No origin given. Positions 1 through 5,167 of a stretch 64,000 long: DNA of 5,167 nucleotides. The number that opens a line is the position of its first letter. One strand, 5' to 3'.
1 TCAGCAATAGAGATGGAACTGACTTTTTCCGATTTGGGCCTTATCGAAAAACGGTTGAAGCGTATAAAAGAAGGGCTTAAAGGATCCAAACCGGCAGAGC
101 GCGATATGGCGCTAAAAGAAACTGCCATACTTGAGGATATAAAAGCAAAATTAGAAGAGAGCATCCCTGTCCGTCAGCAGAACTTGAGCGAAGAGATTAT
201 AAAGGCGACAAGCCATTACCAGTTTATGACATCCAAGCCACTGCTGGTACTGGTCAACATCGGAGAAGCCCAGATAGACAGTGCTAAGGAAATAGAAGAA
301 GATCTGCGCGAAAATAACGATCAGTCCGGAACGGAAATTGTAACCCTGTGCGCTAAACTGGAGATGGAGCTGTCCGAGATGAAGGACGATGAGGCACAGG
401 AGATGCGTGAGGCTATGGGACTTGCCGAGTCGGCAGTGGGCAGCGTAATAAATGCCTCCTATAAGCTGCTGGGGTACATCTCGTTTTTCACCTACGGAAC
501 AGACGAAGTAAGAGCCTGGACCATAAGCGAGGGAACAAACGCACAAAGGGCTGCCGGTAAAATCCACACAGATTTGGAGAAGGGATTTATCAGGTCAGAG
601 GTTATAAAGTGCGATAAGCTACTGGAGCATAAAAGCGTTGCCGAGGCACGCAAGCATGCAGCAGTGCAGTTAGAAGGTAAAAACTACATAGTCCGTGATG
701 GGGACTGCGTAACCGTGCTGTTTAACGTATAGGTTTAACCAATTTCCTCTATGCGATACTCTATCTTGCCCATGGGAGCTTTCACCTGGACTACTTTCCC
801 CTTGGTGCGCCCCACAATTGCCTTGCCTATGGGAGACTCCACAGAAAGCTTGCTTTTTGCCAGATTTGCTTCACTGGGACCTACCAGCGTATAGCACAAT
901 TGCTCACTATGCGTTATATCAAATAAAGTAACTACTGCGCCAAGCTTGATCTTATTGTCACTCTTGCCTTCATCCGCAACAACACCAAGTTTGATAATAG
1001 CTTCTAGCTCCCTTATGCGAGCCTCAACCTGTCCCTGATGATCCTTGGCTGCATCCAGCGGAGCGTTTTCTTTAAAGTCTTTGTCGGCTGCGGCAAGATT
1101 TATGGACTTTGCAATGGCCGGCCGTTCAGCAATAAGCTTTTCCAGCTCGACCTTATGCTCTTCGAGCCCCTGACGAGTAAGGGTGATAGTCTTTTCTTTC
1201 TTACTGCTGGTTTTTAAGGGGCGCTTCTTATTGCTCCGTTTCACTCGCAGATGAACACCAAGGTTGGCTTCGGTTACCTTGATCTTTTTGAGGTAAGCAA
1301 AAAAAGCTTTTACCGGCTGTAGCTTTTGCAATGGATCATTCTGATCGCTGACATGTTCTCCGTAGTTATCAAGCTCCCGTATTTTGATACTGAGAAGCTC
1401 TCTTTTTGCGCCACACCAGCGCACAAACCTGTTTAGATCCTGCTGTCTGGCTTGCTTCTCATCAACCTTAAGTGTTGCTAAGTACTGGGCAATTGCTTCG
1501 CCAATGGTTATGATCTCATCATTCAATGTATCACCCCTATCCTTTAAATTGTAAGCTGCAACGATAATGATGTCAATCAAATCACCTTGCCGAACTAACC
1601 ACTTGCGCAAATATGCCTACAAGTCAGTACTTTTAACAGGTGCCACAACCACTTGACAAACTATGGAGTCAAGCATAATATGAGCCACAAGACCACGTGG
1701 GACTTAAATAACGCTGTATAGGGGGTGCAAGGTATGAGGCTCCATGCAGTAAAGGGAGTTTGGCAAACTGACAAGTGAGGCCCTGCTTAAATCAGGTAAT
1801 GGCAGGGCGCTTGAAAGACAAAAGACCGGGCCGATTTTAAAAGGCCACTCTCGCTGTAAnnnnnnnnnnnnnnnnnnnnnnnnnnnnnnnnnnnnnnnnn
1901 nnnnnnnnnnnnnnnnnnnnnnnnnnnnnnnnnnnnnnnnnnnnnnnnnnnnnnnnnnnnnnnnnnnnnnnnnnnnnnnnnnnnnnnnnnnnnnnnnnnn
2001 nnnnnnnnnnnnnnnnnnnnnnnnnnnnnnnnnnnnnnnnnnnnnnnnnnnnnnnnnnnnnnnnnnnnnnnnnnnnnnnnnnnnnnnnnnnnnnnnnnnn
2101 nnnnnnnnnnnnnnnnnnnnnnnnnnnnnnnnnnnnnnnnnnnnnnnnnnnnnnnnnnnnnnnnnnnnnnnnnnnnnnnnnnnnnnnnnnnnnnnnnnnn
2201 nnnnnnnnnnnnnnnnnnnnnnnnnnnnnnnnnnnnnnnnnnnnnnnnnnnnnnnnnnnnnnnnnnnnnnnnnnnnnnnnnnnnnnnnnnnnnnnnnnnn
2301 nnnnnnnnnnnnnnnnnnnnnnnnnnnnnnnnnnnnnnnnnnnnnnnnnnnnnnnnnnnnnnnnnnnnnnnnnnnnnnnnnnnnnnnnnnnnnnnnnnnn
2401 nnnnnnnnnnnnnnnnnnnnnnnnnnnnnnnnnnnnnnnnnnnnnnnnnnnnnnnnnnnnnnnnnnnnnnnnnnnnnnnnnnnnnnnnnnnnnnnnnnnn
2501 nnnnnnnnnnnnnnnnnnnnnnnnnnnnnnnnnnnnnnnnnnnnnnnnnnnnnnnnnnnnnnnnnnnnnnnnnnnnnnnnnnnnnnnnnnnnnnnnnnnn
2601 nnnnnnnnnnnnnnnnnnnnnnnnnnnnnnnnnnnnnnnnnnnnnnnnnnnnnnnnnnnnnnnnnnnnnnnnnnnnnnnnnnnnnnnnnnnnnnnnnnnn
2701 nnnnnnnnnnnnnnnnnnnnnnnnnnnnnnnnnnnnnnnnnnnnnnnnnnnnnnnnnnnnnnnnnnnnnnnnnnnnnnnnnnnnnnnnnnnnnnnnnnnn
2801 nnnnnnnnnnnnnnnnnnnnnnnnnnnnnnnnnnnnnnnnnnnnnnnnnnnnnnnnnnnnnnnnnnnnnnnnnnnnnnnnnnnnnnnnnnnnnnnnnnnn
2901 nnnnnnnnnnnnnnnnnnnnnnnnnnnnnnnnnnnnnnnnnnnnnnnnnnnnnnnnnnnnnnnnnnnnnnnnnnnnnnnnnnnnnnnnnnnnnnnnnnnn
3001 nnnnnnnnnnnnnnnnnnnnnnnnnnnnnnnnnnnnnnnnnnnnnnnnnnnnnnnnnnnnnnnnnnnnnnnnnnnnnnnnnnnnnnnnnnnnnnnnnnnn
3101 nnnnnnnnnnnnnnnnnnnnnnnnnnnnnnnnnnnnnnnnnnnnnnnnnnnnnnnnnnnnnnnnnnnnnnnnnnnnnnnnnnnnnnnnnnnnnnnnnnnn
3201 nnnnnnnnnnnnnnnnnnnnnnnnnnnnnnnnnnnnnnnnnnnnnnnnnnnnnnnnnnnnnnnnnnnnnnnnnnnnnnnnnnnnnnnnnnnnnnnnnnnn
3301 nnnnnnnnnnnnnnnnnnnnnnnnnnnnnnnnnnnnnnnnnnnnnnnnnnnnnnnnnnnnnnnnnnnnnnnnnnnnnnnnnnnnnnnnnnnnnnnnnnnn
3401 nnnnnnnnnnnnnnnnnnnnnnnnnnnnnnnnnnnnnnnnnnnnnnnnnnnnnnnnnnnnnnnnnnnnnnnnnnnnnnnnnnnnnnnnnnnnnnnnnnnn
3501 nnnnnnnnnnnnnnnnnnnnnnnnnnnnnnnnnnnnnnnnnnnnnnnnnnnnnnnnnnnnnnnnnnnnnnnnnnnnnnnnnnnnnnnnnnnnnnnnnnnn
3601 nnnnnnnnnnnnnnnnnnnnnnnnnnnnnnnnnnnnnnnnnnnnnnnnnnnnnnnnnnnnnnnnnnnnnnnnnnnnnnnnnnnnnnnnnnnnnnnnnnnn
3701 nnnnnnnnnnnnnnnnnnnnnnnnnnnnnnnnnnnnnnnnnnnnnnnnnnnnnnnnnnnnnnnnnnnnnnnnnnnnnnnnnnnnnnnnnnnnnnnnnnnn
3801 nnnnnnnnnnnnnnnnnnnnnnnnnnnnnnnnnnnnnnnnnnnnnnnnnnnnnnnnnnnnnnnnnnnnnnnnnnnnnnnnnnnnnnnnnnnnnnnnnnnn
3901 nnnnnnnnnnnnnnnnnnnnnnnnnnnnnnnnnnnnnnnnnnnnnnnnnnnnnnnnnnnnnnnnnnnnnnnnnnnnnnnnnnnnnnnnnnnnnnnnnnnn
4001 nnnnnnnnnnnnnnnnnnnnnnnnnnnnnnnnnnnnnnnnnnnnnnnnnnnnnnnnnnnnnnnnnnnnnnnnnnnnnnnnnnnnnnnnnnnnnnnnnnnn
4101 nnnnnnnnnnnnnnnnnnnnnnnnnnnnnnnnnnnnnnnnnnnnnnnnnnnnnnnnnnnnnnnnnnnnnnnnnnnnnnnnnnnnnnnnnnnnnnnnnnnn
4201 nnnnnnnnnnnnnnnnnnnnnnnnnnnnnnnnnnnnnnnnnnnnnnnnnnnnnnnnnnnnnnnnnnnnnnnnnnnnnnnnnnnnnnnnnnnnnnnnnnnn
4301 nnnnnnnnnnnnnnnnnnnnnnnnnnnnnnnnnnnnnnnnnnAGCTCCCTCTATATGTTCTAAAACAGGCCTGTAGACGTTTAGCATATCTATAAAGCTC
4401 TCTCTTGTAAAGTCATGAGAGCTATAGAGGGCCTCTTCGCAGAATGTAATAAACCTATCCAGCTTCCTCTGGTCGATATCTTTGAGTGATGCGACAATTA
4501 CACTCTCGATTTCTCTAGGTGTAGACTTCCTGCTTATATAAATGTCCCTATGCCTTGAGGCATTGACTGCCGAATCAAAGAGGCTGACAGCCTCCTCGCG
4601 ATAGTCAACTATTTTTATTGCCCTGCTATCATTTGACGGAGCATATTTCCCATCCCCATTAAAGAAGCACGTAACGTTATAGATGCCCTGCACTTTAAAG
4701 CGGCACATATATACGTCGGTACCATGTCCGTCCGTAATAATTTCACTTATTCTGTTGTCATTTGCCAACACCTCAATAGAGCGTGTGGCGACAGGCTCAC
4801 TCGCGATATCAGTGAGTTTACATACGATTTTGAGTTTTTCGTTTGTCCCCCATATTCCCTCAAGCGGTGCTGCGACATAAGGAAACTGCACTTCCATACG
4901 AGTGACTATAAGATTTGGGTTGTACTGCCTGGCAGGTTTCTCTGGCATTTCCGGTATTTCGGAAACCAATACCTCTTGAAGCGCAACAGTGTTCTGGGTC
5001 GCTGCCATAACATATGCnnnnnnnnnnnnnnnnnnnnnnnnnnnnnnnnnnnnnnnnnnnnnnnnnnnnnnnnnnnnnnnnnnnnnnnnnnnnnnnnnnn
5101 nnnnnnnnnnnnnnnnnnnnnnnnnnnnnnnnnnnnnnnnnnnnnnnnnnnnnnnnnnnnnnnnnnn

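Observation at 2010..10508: Operon of a giant transglutaminase-like pseudoenzyme adhesin, a polytopic membrane protein and a MoxR/histidine-kinase chimera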

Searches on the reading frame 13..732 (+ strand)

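Call 69: search_protein_families(library=pfam, proteins=[window:13-732:+], max_evalue=0.001)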
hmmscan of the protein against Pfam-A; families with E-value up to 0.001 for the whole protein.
window:13-732:+ (239 aa): 1 family
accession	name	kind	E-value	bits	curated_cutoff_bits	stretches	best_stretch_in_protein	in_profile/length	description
PF06071.19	YchF-GTPase_C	-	1.5e-32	112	27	1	156-238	2-84/84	Protein of unknown function (DUF933)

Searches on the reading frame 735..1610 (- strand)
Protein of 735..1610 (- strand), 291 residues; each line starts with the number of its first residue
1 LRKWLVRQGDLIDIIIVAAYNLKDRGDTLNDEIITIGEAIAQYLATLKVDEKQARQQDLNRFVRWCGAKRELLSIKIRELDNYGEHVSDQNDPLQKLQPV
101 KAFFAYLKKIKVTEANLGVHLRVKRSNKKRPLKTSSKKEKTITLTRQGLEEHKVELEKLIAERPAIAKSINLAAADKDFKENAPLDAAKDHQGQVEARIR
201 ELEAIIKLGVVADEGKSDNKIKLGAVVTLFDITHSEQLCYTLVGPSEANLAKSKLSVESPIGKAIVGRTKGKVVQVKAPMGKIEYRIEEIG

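Call 27: search_protein_families(library=pfam, proteins=[window:735-1610:-], max_evalue=1)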
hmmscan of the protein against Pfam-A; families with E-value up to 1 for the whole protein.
window:735-1610:- (291 aa): 3 families
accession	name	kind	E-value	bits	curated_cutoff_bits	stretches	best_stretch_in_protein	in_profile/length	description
PF01272.25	GreA_GreB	-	2.7e-22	79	26.9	1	217-290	2-75/77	Transcription elongation factor, GreA/GreB, C-term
PF03449.20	GreA_GreB_N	-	4e-17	62.6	24.5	1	143-207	2-67/71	Transcription elongation factor, N-terminal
PF09278.17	MerR-DNA-bind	-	0.91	10.6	25.4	0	172-206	26-59/65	MerR, DNA binding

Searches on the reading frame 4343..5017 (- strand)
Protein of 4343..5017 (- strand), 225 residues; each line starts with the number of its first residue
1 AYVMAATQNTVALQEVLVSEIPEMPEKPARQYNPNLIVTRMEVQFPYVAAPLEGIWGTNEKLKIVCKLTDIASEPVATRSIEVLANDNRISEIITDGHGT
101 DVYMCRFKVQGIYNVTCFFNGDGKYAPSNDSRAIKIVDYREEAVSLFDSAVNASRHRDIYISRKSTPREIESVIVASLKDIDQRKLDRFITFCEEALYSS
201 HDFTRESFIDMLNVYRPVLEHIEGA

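Call 40: search_protein_families(library=pfam, proteins=[window:4343-5017:-], max_evalue=1)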
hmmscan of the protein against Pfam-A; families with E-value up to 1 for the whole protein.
seq(225 aa): 2 families
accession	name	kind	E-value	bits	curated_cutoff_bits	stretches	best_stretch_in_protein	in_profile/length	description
PF16640.11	Big_3_5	-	0.0084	17.1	35.5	1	62-131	14-81/88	Bacterial Ig-like domain (group 3)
PF21419.2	RoxA-like_Cyt-c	-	0.12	12.4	26.7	1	47-58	2-13/39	RoxA-like, cytochrome c-like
